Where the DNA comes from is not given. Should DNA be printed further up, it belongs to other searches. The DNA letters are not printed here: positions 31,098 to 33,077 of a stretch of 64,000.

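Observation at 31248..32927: Thioredoxin-reductase-like domain of the REC fusion lacks the redox-active CxxC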

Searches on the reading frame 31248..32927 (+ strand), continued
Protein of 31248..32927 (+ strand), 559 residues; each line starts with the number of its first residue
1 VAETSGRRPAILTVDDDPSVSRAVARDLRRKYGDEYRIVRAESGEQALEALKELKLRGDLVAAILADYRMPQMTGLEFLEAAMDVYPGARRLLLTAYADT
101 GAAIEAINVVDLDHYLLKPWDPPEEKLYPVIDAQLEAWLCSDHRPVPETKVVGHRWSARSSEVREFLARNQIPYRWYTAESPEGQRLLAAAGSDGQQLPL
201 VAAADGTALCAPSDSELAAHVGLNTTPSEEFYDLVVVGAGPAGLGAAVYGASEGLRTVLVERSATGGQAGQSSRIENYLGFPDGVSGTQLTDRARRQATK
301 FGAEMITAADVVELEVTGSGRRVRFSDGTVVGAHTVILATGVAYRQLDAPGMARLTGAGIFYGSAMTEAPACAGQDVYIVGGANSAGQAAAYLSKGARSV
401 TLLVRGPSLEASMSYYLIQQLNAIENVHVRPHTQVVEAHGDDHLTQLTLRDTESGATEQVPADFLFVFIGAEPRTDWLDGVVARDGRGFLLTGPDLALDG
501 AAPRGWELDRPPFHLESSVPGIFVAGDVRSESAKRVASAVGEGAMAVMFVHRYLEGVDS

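Call 30: find_encoding_contigs(protein=P0096, flank=6000, max_places=2)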
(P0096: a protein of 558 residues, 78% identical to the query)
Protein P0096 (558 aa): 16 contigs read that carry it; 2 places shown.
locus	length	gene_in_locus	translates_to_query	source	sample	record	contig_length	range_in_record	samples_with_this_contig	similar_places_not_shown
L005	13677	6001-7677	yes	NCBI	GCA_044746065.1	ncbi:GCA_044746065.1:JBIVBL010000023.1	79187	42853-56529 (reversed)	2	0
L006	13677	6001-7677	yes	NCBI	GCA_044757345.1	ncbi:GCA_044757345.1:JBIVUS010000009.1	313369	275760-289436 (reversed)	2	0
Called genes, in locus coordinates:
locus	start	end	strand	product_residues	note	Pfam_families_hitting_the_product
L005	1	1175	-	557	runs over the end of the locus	PF00890:FAD_binding_2, PF01266:DAO, PF01494:FAD_binding_3 (weak), PF03486:HI0933_like (faint), PF07992:Pyr_redox_2 (faint), PF12831:FAD_oxidored (weak), PF13450:NAD_binding_8 (weak)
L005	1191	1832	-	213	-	PF00440:TetR_N, PF13977:TetR_C_6 (weak)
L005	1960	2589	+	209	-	PF13532:2OG-FeII_Oxy_2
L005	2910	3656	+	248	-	PF00753:Lactamase_B, PF23023:Anti-Pycsar_Apyc1 (weak), PF12706:Lactamase_B_2 (weak)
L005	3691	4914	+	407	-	PF06293:Kdo, PF13224:DUF4032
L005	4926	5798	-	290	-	PF00582:Usp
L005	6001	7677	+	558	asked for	PF00072:Response_reg, PF00070:Pyr_redox (faint), PF01266:DAO (faint), PF07992:Pyr_redox_2, PF12831:FAD_oxidored (weak), PF13738:Pyr_redox_3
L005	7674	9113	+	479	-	PF00027:cNMP_binding, PF02518:HATPase_c, PF14501:HATPase_c_5 (faint)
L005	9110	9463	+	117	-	PF02148:zf-UBP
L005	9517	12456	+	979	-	PF13191:AAA_16, PF00196:GerE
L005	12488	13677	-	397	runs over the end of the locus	PF00657:Lipase_GDSL, PF13472:Lipase_GDSL_2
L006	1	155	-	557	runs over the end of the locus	PF00890:FAD_binding_2, PF01266:DAO, PF01494:FAD_binding_3 (weak), PF03486:HI0933_like (faint), PF07992:Pyr_redox_2 (faint), PF12831:FAD_oxidored (weak), PF13450:NAD_binding_8 (weak)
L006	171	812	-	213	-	PF00440:TetR_N, PF13977:TetR_C_6 (weak)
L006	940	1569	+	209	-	PF13532:2OG-FeII_Oxy_2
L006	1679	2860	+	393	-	PF01757:Acyl_transf_3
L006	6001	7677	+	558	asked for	PF00072:Response_reg, PF00070:Pyr_redox (faint), PF01266:DAO (faint), PF07992:Pyr_redox_2, PF12831:FAD_oxidored (weak), PF13738:Pyr_redox_3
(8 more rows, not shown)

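Call 31: find_encoding_contigs(protein=P0282, flank=6000, max_places=2)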
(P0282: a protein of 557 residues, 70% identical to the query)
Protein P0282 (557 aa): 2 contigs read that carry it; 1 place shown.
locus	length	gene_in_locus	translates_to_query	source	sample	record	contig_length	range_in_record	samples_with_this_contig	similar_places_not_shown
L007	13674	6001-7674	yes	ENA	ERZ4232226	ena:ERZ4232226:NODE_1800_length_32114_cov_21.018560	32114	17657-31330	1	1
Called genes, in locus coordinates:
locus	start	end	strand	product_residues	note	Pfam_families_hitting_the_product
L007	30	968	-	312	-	PF23213: (faint), PF23212:DUF7064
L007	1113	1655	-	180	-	PF07336:ABATE, PF11706:zf-CGNR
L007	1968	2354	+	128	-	PF02036:SCP2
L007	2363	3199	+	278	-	PF01149:Fapy_DNA_glyco, PF06831:H2TH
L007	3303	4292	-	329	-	PF00056:Ldh_1_N, PF02866:Ldh_1_C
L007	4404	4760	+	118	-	PF03960:ArsC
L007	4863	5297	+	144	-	PF13577:SnoaL_4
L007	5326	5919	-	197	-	PF11716:MDMPI_N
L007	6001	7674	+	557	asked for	PF00072:Response_reg, PF01946:Thi4 (weak), PF00890:FAD_binding_2 (weak), PF01266:DAO (weak), PF01494:FAD_binding_3 (weak), PF07992:Pyr_redox_2, PF12831:FAD_oxidored, PF13738:Pyr_redox_3, +2 more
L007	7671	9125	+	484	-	PF00027:cNMP_binding, PF02518:HATPase_c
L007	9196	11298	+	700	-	PF01326:PPDK_N, PF00391:PEP-utilizers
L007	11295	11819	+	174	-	-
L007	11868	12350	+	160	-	-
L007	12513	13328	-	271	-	-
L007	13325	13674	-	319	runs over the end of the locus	PF00149:Metallophos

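Call 32: find_encoding_contigs(protein=P0293, flank=6000, max_places=2)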
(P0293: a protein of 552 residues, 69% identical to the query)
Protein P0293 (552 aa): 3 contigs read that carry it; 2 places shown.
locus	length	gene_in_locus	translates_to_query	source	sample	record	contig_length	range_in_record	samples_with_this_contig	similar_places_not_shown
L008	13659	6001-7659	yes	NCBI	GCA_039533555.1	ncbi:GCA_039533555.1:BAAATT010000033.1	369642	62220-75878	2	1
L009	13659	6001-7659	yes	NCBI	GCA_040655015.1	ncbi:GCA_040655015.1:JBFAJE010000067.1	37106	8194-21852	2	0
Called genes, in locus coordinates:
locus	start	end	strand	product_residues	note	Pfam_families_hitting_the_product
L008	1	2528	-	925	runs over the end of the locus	PF02927:CelD_N, PF00759:Glyco_hydro_9, PF25059:FN3_DSCAM-DSCAML_C (faint), PF00041:fn3, PF25788:Ig_Rha78A_N (faint), PF00041:fn3, PF00942:CBM_3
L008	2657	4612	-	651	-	PF00150:Cellulase, PF00041:fn3, PF00553:CBM_2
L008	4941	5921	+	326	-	PF03881:Fructosamin_kin (weak), PF01636:APH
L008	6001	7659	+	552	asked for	PF00072:Response_reg, PF01946:Thi4 (faint), PF00070:Pyr_redox (faint), PF01134:GIDA (faint), PF01266:DAO (weak), PF07992:Pyr_redox_2, PF12831:FAD_oxidored, PF13738:Pyr_redox_3, +2 more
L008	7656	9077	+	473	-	PF00027:cNMP_binding (weak), PF02518:HATPase_c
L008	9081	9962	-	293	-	PF13560:HTH_31, PF19054:DUF5753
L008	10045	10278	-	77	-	PF04149:DUF397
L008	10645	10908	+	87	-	-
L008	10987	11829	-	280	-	PF04672:Methyltransf_19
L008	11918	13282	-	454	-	PF07992:Pyr_redox_2 (weak), PF13434:Lys_Orn_oxgnase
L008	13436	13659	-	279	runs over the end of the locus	PF01073:3Beta_HSD (weak), PF01370:Epimerase, PF13460:NAD_binding_10, PF16363:GDP_Man_Dehyd (weak)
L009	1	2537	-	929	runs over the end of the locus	PF02927:CelD_N, PF00759:Glyco_hydro_9, PF25059:FN3_DSCAM-DSCAML_C (faint), PF00041:fn3, PF25788:Ig_Rha78A_N (faint), PF00041:fn3, PF00942:CBM_3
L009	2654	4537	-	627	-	PF00150:Cellulase, PF00041:fn3, PF00553:CBM_2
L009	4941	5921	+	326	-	PF03881:Fructosamin_kin, PF01636:APH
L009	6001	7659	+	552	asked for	PF00072:Response_reg, PF01946:Thi4 (faint), PF00070:Pyr_redox (faint), PF01134:GIDA (faint), PF01266:DAO (weak), PF07992:Pyr_redox_2, PF12831:FAD_oxidored, PF13738:Pyr_redox_3, +2 more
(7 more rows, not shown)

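Call 38: predict_structure(alignment_id=A2)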
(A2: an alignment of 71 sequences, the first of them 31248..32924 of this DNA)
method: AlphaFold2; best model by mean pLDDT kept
length: 559 residues; sequences in the alignment: 71
mean_pLDDT: 93.7   pTM: 0.89
mean pLDDT of the five models: 93.7, 93.6, 93.4, 92.3, 91.6
residues with pLDDT >= 90: 473; 70-90: 73; 50-70: 8; < 50: 5
segments of 3 or more residues with pLDDT < 50: 1-5
pLDDT, mean of each block of 10 residues (from residue 1): 62 95 93 96 98 95 96 95 93 91 78 86 85 88 70 96 94 92 97 96 93 96 96 98 98 98 95 90 88 94 97 95 98 98 97 98 93 97 96 96 98 94 98 98 98 98 98 96 97 90 90 97 98 95 98 90
secondary structure, 60 per line:
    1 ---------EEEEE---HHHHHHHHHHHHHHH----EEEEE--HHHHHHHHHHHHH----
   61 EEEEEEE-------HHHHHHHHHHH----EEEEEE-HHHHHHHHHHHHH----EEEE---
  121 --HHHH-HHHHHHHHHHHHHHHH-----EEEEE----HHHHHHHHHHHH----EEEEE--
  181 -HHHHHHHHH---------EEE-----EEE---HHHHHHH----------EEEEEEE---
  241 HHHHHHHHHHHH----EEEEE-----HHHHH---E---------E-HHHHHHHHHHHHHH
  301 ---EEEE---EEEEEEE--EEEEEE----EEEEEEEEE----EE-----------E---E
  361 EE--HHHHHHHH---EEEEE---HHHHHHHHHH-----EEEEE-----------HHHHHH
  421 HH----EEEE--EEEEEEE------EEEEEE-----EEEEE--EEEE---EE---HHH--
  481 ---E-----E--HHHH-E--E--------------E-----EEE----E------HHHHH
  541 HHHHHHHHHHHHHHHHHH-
elements in order: E10-14 H18-32 E37-41 H44-56 E61-67 H75-85 E90-95 H97-109 E114-117 H123-126 H128-143 E149-153 H158-169 E174-178 H182-190 E200-202 E208-210 H214-220 E231-237 H241-252 E257-261 H267-271 H287-300 E304-307 E311-317 E320-325 E330-338 E360-362 H365-372 E376-380 H384-393 E399-403 H415-422 E427-430 E433-439 E446-451 E457-461 E464-467 H493-496 E522-524 H536-558
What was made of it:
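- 31689..31913 (+): Glutaredoxin/mycoredoxin-like thioredoxin-fold domain, aa 148-222. S157-A-R-S160 (31716-31727) stands where the CxxC would be. The cis-Pro equivalent P199 is at 31842-31844. AF2 secondary structure b-a-b-a-b-b-a, pLDDT above 90 (call 38).
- On Glutaredoxin / mycoredoxin: AF2 gives b-a-b-a-b-b-a for aa 149-220 (call 38).
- The AF2 model has pLDDT 93.7 and pTM 0.89 (call 38).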

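Call 40: fold_search(model_id=the predicted structure, library=pdb)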
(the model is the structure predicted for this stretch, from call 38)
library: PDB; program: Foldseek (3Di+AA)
matches with E <= 10: 1956; with E <= 0.001: 1201
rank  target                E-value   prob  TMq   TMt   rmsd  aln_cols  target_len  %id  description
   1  4o5q                  4.4e-31  1.00  0.39  0.41  28.9       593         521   21  Crystal Structure of the Alkylhydroperoxide Reductase AhpF from Escherichia coli (released 2014-11-05)
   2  4xvg                  1.4e-30  1.00  0.38  0.40  25.5       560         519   22  Crystal structure of Alkylhydroperoxide Reductase Subunit AhpF from Escherichia coli (released 2016-02-24)
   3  1hyu                  1.4e-30  1.00  0.39  0.41  18.8       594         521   21  CRYSTAL STRUCTURE OF INTACT AHPF (released 2001-02-14)
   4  7jyp                  2.3e-30  1.00  0.38  0.65   7.0       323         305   30  Structure of thioredoxin reductase from the thermophilic eubacterium Thermosipho africanus TCF52B (released 2021-10-06)
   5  2q7v_B                9.3e-30  1.00  0.38  0.64   7.5       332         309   29  Crystal Structure of Deinococcus Radiodurans Thioredoxin Reductase (released 2008-07-08)
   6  7aaw_A                2.0e-29  1.00  0.38  0.63   7.4       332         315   28  Thioredoxin Reductase from Bacillus cereus (released 2021-09-15)
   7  5uwy                  2.1e-29  1.00  0.38  0.66   7.3       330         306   31  The crystal structure of thioredoxin reductase from Streptococcus pyogenes MGAS5005 (released 2017-03-15)
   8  9xub_A                3.2e-29  1.00  0.37  0.63   7.7       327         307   31  Crystal Structure of Thioredoxin reductase from Mycobacterium tuberculosis. (released 2026-02-04)
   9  2q7v_A                4.4e-29  1.00  0.37  0.63   8.0       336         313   29  Crystal Structure of Deinococcus Radiodurans Thioredoxin Reductase (released 2008-07-08)
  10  9xub_C                4.4e-29  1.00  0.37  0.63   7.7       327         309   31  Crystal Structure of Thioredoxin reductase from Mycobacterium tuberculosis. (released 2026-02-04)
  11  3itj_B                9.8e-29  1.00  0.38  0.62   7.6       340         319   29  Crystal structure of Saccharomyces cerevisiae thioredoxin reductase 1 (Trr1) (released 2010-03-31)
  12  3cty_A                1.0e-28  1.00  0.52  0.93   2.3       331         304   27  Crystal structure of T. acidophilum thioredoxin reductase (released 2009-02-24)
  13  7aaw_B                1.7e-28  1.00  0.37  0.63   7.6       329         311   28  Thioredoxin Reductase from Bacillus cereus (released 2021-09-15)
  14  8cci                  1.7e-28  1.00  0.37  0.64   7.4       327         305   30  Crystal structure of Mycobacterium smegmatis thioredoxin reductase (released 2023-07-26)
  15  9vv4_B                1.7e-28  1.00  0.37  0.61   7.5       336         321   31  Research on the Structure and Function of Thioredoxin Reductase NTRC (released 2026-01-28)
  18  3cty_B                3.0e-28  1.00  0.52  0.94   2.2       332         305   27  Crystal structure of T. acidophilum thioredoxin reductase (released 2009-02-24)
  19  5mh4                  3.2e-28  1.00  0.52  0.95   1.5       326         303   26  Crystal Structure of Lactococcus lactis Thioredoxin Reductase (FR conformation) (released 2017-04-12)
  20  5uth                  3.9e-28  1.00  0.37  0.64   7.6       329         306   30  Crystal structure of thioredoxin reductase from Mycobacterium smegmatis in complex with FAD (released 2017-03-08)
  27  2a87_A                1.0e-27  1.00  0.38  0.63   7.7       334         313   30  Crystal Structure of M. tuberculosis Thioredoxin reductase (released 2005-11-29)
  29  5w4c_B                1.7e-27  1.00  0.42  0.65   6.9       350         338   29  Crystal structure of thioredoxin reductase from Cryptococcus neoformans in complex with FAD (FO conformation) (released 2018-06-13)
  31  2a87_B                2.2e-27  1.00  0.37  0.64   7.6       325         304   31  Crystal Structure of M. tuberculosis Thioredoxin reductase (released 2005-11-29)
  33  5w4c_A                2.3e-27  1.00  0.41  0.60   7.0       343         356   29  Crystal structure of thioredoxin reductase from Cryptococcus neoformans in complex with FAD (FO conformation) (released 2018-06-13)
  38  5usx_A                4.3e-27  1.00  0.52  0.90   2.9       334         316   28  Crystal structure of thioredoxin-disulfide reductase from Vibrio vulnificus CMCP6 in complex with NADP and FAD (released 2017-02-22)
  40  5mjk_A                5.1e-27  1.00  0.36  0.64   7.7       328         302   26  Crystal Structure of Lactococcus lactis Thioredoxin Reductase (FO conformation) (released 2017-04-12)
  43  3r9u_B                1.2e-26  1.00  0.52  0.92   2.1       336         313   23  Thioredoxin-disulfide reductase from Campylobacter jejuni. (released 2011-04-06)
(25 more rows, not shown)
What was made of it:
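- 31938..32915 (+): Low-Mr TrxR-like FAD/NAD(P)H two-domain module, aa 231-556. Foldseek TM 0.95 and rmsd 1.5 A to L. lactis TrxR in FR conformation (call 40).
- On Low-Mr thioredoxin-disulfide reductase (TrxB, TIGR01292): Foldseek TM 0.90-0.95 to FR-state TrxRs (call 40).
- Closest known: AhpF and NTRC-type fusions of a thioredoxin-fold domain with a TrxR module. Same: AhpF is the top full-length Foldseek hit (E=4e-31) (call 40).
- It superposes on FR-state TrxRs (5mh4 rmsd 1.5 A, TM 0.95; also 3cty, 3r9u, 5usx) but poorly on FO-state ones (5mjk rmsd 7.7 A; 5w4c 6.9-7.0 A) (call 40). Low-Mr TrxRs have a large FO/FR rotation that could serve as a switch, and both states are represented among the solved structures in call 40.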

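Call 42: list_cluster_members(proteins=[P0121, P0124, P0126, P0129, P0134, P0170, P0208, P0247, P0125, P0243])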
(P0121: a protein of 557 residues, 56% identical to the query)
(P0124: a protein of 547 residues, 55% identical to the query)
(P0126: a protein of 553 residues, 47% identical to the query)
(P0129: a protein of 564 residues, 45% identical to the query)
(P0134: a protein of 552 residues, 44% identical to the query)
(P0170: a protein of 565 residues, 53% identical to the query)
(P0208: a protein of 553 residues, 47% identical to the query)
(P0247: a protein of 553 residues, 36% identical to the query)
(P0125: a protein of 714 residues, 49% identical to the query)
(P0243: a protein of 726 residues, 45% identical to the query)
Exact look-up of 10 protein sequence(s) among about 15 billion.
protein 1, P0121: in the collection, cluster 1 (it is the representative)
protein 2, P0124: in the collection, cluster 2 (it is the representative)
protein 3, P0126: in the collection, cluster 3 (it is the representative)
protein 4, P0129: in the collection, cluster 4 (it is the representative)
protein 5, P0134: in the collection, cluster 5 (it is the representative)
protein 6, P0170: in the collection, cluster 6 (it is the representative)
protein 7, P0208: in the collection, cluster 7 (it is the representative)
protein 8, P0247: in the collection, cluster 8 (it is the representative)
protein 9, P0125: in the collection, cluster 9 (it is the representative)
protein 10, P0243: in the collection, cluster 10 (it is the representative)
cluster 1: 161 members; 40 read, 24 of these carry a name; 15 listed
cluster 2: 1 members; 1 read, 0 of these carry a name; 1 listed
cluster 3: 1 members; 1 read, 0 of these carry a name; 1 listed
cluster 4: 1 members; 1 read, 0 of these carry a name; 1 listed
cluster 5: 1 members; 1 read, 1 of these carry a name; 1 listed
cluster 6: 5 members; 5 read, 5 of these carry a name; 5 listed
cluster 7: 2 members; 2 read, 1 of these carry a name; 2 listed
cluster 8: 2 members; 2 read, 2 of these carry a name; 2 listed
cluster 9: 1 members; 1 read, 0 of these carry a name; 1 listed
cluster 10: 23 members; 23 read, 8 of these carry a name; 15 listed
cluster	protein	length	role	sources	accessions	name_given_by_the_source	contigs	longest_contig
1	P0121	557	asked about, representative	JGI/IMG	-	thioredoxin reductase (NADPH)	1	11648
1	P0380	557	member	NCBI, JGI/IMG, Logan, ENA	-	thioredoxin reductase (NADPH)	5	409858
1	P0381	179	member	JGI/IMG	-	thioredoxin reductase (NADPH)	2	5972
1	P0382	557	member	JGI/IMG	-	thioredoxin reductase (NADPH)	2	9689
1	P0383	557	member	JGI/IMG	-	thioredoxin reductase (NADPH)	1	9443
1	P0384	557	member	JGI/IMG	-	thioredoxin reductase (NADPH)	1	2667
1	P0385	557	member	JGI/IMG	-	thioredoxin reductase (NADPH)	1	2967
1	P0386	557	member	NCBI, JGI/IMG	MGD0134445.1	MAG: FAD-dependent oxidoreductase [Bryobacteraceae bacterium] | thioredoxin reductase (NADPH)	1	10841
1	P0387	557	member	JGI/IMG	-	thioredoxin reductase (NADPH)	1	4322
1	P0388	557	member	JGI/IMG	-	thioredoxin reductase (NADPH)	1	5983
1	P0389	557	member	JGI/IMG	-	thioredoxin reductase (NADPH)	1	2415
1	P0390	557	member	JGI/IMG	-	thioredoxin reductase (NADPH)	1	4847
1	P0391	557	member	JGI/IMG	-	thioredoxin reductase (NADPH)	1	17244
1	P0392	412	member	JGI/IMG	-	thioredoxin reductase (NADPH)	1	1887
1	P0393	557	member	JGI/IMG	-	thioredoxin reductase (NADPH)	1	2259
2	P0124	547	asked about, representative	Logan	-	-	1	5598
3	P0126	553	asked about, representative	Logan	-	-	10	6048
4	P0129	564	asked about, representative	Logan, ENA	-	-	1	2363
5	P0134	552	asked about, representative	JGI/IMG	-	thioredoxin reductase (NADPH)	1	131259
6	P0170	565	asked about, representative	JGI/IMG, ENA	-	thioredoxin reductase (NADPH)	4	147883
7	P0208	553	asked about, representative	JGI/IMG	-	thioredoxin reductase (NADPH)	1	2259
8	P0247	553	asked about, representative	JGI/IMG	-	thioredoxin reductase (NADPH)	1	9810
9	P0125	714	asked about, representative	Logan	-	-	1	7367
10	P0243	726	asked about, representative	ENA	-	-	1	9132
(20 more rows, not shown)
